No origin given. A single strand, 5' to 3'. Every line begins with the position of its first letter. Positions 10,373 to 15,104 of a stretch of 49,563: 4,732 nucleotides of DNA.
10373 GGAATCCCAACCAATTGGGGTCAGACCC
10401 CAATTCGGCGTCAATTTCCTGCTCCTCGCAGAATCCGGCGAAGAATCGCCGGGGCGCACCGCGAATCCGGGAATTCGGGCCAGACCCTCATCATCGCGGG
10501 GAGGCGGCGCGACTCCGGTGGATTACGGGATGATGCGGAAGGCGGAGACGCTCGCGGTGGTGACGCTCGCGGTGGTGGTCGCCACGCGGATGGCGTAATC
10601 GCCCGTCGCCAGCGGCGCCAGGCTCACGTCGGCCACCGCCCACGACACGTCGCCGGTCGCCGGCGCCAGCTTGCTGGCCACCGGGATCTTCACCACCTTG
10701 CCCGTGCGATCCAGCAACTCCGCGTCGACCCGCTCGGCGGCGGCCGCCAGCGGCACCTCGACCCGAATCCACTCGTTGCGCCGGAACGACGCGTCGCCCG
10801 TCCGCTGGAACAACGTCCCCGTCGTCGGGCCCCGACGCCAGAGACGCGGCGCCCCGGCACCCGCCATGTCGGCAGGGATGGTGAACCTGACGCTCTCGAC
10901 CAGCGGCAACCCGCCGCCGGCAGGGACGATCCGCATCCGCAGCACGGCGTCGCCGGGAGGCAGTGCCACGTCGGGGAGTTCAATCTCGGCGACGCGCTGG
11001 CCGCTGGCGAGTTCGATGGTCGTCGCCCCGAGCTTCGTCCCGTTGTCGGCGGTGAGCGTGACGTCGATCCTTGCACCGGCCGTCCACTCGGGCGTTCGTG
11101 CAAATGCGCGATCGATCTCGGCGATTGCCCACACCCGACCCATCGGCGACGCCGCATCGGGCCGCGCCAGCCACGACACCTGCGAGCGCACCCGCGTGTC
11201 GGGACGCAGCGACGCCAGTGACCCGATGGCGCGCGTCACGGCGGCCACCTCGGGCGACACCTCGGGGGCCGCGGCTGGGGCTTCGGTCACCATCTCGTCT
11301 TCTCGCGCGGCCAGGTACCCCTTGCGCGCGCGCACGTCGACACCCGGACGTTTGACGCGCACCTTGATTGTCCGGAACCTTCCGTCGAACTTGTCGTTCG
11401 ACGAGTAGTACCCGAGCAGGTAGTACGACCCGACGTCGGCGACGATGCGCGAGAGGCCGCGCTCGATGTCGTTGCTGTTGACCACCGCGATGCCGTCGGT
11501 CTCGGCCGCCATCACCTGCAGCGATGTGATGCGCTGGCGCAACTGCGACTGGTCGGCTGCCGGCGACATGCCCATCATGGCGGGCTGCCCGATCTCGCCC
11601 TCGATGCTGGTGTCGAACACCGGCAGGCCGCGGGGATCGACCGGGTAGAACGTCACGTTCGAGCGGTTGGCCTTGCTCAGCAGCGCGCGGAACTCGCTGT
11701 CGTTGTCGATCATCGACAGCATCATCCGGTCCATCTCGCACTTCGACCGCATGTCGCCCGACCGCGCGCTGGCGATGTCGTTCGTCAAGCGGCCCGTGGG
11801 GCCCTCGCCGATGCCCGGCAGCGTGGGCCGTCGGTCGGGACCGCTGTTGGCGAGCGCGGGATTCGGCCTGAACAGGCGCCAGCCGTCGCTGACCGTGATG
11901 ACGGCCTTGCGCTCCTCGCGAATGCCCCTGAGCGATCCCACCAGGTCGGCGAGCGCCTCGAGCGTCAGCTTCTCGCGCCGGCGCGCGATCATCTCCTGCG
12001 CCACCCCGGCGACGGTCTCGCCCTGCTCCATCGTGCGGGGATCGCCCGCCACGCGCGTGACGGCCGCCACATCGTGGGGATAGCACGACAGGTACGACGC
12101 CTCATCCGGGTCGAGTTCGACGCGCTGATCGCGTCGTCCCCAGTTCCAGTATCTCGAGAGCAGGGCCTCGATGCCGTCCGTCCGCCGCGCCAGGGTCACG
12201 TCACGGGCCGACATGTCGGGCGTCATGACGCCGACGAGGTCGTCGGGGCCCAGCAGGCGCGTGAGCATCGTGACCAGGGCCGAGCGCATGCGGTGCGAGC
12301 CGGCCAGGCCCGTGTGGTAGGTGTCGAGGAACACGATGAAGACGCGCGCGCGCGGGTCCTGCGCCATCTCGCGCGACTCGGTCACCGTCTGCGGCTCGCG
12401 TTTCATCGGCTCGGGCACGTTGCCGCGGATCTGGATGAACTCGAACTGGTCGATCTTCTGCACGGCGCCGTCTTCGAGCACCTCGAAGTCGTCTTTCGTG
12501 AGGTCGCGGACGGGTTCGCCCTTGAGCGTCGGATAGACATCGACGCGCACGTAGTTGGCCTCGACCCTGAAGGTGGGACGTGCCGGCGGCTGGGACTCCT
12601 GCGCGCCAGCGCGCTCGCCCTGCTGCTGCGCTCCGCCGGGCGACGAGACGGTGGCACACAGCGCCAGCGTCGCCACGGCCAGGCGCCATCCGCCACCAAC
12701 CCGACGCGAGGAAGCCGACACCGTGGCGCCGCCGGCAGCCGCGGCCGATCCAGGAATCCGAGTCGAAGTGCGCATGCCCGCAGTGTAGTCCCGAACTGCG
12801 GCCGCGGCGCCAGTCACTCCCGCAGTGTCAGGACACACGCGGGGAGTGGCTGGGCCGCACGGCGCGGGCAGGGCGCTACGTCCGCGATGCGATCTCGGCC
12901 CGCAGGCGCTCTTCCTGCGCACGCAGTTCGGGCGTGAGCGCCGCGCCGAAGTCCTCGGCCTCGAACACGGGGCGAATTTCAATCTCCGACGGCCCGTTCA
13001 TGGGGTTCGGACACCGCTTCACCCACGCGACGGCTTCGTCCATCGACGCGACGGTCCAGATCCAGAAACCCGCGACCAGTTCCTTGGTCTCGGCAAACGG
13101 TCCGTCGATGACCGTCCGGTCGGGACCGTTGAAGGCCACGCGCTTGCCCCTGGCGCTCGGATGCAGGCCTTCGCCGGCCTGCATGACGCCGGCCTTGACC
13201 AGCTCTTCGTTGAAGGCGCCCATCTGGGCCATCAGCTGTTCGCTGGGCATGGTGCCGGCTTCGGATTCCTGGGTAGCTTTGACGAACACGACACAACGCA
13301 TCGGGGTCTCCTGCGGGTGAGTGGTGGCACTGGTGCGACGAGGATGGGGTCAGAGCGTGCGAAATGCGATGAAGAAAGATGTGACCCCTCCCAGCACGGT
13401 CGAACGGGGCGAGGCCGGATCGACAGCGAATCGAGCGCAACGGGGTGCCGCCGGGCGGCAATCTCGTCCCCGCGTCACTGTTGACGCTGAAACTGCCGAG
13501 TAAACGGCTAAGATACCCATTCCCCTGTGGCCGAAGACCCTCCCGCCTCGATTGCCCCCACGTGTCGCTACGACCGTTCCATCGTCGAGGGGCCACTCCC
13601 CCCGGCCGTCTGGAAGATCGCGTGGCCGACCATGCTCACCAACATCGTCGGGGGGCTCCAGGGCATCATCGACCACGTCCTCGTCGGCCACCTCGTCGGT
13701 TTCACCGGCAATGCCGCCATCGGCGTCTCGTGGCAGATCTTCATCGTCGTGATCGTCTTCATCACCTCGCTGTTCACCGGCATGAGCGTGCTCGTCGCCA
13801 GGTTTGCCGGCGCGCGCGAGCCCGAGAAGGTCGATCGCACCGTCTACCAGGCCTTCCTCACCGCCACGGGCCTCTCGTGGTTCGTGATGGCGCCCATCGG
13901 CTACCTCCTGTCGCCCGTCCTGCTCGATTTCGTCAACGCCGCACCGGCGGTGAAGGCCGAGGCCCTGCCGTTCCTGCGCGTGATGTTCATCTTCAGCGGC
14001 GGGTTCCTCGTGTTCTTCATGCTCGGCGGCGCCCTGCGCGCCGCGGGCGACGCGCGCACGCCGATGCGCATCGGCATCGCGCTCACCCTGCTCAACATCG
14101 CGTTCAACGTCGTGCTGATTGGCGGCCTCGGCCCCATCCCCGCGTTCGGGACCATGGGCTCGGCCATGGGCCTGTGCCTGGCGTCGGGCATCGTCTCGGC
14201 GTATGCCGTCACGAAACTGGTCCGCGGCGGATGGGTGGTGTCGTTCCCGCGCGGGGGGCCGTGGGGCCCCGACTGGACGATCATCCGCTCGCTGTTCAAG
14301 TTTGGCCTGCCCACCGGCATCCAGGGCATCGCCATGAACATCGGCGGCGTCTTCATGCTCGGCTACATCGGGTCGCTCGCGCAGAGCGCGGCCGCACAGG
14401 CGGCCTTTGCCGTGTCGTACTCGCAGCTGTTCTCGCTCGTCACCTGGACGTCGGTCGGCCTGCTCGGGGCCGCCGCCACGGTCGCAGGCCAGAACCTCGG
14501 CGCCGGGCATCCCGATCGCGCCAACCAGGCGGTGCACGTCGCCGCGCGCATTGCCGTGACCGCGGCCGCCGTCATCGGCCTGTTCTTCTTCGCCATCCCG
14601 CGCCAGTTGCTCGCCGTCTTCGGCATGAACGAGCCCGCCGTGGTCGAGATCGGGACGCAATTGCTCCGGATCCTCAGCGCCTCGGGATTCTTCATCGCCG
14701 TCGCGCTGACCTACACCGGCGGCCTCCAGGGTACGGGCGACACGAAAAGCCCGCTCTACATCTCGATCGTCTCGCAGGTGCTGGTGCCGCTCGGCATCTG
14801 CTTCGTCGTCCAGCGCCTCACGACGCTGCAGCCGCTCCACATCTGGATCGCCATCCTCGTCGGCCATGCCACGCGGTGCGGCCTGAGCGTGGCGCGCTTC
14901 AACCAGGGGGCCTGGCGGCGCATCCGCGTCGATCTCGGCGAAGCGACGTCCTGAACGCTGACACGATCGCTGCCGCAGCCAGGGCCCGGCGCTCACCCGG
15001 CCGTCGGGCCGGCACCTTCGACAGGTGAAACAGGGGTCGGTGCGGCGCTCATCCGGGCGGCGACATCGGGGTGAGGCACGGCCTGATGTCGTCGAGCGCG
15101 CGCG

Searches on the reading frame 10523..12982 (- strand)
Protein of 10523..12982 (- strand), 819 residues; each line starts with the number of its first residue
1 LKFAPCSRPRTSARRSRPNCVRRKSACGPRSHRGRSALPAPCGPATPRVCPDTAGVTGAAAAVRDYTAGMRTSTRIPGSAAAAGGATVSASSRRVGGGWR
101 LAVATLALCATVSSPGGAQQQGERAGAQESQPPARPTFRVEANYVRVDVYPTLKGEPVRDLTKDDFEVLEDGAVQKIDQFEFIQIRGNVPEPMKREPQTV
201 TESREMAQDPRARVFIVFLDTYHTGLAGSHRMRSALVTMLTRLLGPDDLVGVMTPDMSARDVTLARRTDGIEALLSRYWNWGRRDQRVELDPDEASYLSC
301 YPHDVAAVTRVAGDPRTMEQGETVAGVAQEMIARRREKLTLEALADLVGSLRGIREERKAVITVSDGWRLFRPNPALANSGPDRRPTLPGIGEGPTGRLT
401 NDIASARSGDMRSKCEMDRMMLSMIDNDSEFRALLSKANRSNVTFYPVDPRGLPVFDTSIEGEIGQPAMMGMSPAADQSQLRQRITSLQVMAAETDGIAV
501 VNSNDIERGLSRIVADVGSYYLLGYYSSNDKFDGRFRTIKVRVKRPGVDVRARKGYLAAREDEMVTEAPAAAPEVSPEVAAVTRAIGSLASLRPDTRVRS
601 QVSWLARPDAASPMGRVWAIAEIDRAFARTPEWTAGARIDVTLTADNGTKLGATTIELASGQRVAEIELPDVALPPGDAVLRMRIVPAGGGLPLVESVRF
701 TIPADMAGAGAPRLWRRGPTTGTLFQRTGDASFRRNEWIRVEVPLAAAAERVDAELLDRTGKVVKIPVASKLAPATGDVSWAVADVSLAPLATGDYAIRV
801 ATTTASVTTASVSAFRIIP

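Call 67: search_protein_families(library=pfam, proteins=[window:10523-12982:-], max_evalue=0.0001)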
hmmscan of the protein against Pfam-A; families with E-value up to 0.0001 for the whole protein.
window:10523-12982:- (819 aa): 1 family
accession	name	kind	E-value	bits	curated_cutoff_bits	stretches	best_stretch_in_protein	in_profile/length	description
PF13860.13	FlgD_ig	-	6.1e-06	26.6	27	0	739-805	12-78/79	FlgD Ig-like domain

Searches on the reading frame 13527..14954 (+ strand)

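Call 67: search_protein_families(library=pfam, proteins=[window:13527-14954:+], max_evalue=0.0001)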
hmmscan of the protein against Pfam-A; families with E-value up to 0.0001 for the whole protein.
window:13527-14954:+ (475 aa): 1 family
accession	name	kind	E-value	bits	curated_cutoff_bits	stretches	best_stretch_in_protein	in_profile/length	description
PF01554.23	MatE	-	1.8e-47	161.5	24.9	2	34-196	1-161/161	MatE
